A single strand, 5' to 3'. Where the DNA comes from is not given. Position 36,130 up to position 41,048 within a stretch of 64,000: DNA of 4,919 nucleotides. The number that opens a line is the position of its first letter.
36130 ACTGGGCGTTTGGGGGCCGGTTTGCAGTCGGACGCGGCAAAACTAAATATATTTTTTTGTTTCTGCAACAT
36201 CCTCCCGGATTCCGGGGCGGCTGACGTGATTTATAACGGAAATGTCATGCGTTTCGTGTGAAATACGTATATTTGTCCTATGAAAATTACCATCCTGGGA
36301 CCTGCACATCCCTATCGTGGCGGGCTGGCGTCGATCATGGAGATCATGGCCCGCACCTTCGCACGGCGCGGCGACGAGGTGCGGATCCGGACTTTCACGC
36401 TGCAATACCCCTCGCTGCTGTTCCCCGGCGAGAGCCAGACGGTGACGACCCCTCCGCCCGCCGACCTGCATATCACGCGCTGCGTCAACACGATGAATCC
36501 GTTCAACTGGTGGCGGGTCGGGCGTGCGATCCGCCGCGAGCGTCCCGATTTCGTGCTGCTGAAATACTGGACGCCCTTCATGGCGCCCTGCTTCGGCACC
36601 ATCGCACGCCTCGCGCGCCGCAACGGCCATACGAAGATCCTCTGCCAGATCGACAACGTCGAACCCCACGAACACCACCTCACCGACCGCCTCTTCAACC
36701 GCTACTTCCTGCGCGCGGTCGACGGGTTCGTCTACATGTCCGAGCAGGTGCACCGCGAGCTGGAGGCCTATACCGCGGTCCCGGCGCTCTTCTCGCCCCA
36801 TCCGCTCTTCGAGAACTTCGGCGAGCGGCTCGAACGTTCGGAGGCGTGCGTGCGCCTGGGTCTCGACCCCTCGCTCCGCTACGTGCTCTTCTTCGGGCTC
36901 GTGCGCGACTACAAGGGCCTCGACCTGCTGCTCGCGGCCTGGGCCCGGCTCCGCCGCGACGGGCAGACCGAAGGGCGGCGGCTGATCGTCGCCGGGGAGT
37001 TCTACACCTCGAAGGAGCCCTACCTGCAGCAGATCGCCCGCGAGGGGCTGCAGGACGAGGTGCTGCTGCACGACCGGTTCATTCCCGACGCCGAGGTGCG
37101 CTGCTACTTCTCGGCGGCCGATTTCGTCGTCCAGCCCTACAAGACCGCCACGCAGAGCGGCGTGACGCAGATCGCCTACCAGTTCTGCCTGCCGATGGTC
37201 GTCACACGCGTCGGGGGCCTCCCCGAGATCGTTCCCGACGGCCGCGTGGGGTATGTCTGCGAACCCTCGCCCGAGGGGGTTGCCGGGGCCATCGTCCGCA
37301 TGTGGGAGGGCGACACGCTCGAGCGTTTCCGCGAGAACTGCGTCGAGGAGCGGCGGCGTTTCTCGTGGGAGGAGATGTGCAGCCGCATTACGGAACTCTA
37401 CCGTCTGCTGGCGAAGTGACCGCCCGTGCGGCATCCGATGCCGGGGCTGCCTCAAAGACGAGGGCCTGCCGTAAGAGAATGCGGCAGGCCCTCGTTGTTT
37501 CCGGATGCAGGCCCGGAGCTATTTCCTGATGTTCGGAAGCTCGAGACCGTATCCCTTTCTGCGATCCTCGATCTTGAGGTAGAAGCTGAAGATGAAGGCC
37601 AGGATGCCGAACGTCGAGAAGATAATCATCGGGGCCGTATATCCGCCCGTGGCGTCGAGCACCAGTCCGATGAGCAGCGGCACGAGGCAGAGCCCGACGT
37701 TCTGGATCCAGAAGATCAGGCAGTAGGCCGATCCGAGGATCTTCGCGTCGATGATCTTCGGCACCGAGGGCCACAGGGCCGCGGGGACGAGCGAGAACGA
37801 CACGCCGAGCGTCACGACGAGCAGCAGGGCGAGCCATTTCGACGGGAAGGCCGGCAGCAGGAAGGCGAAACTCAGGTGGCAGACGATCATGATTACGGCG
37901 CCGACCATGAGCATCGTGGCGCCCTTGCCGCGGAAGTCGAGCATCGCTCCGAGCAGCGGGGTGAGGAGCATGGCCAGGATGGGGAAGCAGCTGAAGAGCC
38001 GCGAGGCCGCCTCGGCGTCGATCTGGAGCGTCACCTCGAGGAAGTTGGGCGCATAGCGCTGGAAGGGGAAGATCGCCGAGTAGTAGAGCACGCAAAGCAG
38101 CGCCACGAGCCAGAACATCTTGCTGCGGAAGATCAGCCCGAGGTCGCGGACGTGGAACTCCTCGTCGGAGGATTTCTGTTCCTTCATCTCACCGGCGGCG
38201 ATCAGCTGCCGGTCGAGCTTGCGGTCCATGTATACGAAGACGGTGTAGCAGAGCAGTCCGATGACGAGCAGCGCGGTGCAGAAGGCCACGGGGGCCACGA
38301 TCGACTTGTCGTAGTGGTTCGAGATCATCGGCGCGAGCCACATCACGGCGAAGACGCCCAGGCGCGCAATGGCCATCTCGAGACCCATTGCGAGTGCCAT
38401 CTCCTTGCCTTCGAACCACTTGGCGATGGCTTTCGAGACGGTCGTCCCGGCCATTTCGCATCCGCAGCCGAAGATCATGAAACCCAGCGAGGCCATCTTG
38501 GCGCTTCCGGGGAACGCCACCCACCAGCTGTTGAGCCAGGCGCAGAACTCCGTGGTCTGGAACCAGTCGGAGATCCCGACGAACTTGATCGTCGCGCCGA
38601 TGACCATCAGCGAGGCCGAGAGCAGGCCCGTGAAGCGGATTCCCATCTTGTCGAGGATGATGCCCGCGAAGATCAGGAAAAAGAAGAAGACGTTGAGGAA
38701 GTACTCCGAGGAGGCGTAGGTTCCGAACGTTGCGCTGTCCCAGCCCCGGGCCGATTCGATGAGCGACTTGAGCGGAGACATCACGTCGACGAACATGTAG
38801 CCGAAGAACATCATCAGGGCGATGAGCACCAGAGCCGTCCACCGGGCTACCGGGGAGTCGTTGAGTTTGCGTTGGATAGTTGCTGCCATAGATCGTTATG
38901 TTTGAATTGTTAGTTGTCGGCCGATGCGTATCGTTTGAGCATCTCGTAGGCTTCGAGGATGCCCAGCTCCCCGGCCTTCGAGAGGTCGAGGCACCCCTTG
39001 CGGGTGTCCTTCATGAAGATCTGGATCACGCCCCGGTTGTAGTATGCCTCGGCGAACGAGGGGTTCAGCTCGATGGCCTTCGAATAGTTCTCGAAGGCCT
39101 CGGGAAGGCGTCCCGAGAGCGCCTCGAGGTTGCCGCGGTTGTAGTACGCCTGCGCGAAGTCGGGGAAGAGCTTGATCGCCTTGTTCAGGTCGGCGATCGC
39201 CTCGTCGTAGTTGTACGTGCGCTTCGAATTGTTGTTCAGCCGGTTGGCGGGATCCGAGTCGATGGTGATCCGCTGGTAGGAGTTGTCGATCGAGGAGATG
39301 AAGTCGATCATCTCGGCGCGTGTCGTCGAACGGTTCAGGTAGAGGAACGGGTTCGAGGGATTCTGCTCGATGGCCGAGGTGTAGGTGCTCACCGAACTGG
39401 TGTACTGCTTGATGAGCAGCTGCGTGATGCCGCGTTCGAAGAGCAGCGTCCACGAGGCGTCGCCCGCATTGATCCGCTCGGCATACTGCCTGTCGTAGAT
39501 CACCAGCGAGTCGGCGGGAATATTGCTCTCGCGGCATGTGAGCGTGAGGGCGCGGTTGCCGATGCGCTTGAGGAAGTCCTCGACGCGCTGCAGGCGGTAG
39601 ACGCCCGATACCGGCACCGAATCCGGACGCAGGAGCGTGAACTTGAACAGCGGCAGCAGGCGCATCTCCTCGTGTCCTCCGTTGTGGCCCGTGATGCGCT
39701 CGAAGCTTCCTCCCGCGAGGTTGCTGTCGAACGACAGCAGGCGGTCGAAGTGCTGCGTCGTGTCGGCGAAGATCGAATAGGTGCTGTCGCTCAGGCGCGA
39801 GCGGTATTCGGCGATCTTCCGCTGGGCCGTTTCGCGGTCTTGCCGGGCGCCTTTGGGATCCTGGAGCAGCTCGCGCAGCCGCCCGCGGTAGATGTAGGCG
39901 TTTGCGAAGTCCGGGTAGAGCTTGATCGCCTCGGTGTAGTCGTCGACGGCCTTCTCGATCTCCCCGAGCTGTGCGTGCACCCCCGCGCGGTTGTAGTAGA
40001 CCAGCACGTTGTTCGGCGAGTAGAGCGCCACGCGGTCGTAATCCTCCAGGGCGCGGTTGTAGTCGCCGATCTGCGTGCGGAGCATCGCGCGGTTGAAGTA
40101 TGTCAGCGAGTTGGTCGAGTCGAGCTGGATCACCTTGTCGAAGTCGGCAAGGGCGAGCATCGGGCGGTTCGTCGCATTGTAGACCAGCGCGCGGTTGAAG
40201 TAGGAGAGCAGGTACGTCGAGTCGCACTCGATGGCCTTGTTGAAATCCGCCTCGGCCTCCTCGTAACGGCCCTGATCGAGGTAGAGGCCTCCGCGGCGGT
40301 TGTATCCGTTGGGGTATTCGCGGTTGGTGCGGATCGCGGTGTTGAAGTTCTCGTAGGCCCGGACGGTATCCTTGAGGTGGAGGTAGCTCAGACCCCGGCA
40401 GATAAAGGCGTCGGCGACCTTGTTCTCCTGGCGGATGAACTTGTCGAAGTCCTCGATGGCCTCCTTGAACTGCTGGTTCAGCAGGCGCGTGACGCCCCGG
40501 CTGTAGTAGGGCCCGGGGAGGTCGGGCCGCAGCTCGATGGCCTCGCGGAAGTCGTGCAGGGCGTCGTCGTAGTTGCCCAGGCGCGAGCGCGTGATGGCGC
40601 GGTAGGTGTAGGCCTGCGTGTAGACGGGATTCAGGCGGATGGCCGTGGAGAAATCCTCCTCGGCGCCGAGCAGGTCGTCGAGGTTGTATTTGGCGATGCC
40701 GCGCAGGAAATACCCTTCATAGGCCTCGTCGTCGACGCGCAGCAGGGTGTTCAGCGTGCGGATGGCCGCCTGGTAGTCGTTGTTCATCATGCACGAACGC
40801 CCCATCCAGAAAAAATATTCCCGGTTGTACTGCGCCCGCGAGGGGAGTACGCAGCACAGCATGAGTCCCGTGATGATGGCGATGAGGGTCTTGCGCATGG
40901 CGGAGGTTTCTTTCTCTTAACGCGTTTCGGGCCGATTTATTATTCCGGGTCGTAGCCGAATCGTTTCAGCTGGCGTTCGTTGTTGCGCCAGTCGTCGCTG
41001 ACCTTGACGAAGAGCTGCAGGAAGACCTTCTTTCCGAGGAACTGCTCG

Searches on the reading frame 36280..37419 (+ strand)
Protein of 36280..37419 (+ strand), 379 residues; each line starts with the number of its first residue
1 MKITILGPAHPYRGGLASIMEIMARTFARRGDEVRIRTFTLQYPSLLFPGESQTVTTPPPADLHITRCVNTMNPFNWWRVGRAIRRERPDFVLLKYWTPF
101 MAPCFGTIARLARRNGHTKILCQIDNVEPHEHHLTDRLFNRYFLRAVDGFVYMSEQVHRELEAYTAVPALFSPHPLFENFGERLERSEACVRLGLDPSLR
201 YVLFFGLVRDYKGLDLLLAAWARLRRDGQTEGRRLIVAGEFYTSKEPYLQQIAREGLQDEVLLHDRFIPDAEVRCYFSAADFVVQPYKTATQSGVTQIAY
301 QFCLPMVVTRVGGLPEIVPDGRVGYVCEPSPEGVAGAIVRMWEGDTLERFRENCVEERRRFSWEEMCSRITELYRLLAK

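Call 5: search_protein_families(library=pfam, proteins=[window:36280-37419:+], max_evalue=0.01)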
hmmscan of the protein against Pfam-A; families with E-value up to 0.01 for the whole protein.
window:36280-37419:+ (379 aa): 4 families
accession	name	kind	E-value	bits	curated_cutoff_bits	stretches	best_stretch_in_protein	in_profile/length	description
PF13692.12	Glyco_trans_1_4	-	1e-20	74.9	27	1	201-342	3-140/142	Glycosyl transferases group 1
PF00534.26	Glycos_transf_1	-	5e-15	55.9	26.4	1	195-355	11-166/172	Glycosyl transferases group 1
PF13579.12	Glyco_trans_4_4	-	1.1e-10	42.5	29.7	1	14-168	1-148/158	Glycosyl transferase 4-like domain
PF13439.12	Glyco_transf_4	-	1.6e-09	38.5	28.5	1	14-168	2-155/170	Glycosyltransferase Family 4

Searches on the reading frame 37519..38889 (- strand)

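Call 60: search_protein_families(library=pfam, proteins=[window:37519-38889:-], max_evalue=0.0001)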
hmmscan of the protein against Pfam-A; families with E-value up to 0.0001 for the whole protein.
window:37519-38889:- (456 aa): 1 family
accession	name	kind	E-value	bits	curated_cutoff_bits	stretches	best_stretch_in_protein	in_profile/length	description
PF07690.21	MFS_1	-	3e-30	105.7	33.4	2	23-404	1-347/347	Major Facilitator Superfamily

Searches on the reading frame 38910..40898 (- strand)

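Call 60: search_protein_families(library=pfam, proteins=[window:38910-40898:-], max_evalue=0.0001)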
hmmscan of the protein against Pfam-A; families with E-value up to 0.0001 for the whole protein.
window:38910-40898:- (662 aa): 19 families
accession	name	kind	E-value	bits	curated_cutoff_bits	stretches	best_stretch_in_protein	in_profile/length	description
PF00515.34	TPR_1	-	1.6e-72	237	27.8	4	582-615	1-34/34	Tetratricopeptide repeat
PF07719.23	TPR_2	-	1.4e-61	200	27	4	299-330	2-33/34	Tetratricopeptide repeat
PF13414.12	TPR_11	-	1.1e-58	195.1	26.8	6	589-625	1-37/42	TPR repeat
PF13431.12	TPR_17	-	9.4e-51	166.3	24.4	0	605-632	2-29/34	Tetratricopeptide repeat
PF13181.12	TPR_8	-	3.6e-42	139.4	25.7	1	199-226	4-31/34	Tetratricopeptide repeat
PF13432.12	TPR_16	-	2.3e-37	127.5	32.7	2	563-613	12-62/65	Tetratricopeptide repeat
PF13371.12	TPR_9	-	2.5e-34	117.5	35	2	278-338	9-69/73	Tetratricopeptide repeat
PF13428.12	TPR_14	-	3.2e-23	80.3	23.5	0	301-341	4-44/44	Tetratricopeptide repeat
PF13424.12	TPR_12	-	2.1e-21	76.3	30.1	0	162-225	3-74/77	Tetratricopeptide repeat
PF14559.12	TPR_19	-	3.8e-20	72.4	25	0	278-318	5-45/68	Tetratricopeptide repeat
PF13174.12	TPR_6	-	2.4e-17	62.8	26.3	0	301-330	3-32/33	Tetratricopeptide repeat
PF25062.1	ARM_TT21_N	-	1.4e-08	35.2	40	0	131-256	103-221/222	Tetratricopeptide repeat protein 21 N-terminal ARM repeat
PF10516.15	SHNi-TPR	-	2.4e-08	33.8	21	0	109-124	16-31/38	SHNi-TPR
PF24575.1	TPR_Slam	-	2.7e-08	34.6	35.2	0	269-333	20-82/104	Surface lipoprotein assembly modifier, N-terminal TPR repeats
PF13374.12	TPR_10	-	6.2e-07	29.7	27.5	0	199-224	5-30/42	Tetratricopeptide repeat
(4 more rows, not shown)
